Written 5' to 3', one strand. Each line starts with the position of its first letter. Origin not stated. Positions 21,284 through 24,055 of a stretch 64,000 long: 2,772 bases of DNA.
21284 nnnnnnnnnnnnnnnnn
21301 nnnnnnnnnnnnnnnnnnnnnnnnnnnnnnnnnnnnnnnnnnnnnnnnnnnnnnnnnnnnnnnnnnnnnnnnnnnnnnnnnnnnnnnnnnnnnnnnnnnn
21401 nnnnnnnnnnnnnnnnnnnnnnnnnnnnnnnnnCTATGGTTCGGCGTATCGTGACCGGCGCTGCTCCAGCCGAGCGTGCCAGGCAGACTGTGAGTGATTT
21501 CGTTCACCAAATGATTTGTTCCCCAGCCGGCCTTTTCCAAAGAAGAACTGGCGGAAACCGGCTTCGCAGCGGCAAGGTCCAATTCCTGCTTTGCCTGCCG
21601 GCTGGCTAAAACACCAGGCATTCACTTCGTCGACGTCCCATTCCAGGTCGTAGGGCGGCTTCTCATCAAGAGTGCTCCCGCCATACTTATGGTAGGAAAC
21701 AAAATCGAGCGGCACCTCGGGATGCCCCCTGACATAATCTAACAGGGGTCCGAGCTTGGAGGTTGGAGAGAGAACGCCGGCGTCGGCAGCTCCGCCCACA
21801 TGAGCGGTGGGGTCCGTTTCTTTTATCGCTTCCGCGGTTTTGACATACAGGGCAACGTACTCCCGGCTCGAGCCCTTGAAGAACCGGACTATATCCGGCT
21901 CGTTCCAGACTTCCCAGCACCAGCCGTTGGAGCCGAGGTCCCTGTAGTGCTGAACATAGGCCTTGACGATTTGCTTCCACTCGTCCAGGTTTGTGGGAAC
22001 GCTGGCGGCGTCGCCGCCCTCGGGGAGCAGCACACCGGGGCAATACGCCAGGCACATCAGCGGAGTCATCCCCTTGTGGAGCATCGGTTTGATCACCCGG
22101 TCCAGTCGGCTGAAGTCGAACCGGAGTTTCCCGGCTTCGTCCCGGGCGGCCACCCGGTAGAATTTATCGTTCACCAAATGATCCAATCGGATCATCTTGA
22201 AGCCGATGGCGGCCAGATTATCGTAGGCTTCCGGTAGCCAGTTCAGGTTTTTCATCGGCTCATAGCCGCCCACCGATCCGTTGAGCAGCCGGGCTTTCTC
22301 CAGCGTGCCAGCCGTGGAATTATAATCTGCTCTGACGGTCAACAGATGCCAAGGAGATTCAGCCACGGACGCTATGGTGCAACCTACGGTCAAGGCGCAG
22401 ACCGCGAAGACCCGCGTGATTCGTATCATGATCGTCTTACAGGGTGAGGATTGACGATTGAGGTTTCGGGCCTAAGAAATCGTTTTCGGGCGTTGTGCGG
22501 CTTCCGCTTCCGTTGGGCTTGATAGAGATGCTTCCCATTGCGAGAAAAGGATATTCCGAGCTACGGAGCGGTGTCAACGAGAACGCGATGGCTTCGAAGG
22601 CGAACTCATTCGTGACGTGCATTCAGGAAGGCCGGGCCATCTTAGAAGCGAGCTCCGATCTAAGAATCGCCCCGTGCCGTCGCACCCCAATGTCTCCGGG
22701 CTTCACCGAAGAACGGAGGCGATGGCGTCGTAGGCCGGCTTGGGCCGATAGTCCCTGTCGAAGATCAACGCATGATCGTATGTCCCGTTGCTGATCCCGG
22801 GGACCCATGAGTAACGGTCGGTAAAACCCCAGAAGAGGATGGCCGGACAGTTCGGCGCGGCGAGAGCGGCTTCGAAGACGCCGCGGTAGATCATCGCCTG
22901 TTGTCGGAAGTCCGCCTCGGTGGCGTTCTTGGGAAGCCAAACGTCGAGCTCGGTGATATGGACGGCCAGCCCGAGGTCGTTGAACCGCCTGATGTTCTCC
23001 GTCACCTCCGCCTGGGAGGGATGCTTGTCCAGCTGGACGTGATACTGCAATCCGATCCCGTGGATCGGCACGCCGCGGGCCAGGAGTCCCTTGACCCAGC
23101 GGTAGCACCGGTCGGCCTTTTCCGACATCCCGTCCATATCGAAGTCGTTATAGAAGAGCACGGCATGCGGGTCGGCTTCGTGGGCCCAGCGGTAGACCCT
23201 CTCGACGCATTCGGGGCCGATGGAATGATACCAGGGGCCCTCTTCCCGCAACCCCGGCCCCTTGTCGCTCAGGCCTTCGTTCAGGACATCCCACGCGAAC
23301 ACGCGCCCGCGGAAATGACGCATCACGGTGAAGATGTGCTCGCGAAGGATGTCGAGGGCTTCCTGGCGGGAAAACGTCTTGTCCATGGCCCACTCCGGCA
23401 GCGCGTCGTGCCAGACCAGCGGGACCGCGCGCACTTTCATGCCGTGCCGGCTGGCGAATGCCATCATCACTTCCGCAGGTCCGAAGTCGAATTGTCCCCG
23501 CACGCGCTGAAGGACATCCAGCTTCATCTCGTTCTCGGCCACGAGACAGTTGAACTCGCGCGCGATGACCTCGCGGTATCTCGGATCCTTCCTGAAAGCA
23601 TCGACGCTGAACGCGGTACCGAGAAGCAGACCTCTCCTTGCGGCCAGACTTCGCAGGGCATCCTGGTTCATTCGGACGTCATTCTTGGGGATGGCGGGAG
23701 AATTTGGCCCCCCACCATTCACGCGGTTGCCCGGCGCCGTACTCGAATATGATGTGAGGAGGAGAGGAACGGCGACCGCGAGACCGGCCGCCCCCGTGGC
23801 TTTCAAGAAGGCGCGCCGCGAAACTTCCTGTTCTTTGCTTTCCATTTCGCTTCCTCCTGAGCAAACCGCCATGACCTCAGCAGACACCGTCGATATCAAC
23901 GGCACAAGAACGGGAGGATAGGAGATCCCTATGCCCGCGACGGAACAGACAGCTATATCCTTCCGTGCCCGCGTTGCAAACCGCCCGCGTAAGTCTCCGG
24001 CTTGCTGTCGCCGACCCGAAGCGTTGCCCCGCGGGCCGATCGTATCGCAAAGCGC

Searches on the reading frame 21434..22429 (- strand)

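Call 15: search_protein_families(library=pfam, proteins=[window:21434-22429:-], max_evalue=0.001)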
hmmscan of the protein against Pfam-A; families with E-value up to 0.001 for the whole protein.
window:21434-22429:- (331 aa): 1 family
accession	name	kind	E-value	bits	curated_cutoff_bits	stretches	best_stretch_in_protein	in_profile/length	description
PF01229.23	Glyco_hydro_39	-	2.1e-25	89.9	26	1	73-251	44-227/472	Glycosyl hydrolases family 39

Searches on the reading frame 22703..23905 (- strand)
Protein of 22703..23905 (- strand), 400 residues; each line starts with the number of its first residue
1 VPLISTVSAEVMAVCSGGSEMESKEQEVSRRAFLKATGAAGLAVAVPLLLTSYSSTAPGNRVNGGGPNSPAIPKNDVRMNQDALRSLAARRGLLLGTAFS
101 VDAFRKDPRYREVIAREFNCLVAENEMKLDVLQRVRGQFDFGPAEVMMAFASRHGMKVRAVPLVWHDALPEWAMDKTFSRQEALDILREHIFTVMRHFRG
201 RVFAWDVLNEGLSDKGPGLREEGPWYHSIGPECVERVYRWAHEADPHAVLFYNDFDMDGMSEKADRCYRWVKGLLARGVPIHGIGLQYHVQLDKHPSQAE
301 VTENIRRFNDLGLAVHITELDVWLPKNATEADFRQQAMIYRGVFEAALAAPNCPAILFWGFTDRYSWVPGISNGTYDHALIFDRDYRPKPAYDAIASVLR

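Call 15: search_protein_families(library=pfam, proteins=[window:22703-23905:-], max_evalue=0.001)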
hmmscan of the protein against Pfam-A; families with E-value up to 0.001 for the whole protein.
window:22703-23905:- (400 aa): 2 families
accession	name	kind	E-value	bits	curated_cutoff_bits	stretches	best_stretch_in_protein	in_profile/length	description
PF00331.26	Glyco_hydro_10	-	4.7e-92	309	22.1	1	84-397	2-310/311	Glycosyl hydrolase family 10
PF10518.14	TAT_signal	-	5.3e-05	23.4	22.7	1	28-47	2-21/21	TAT (twin-arginine translocation) pathway signal sequence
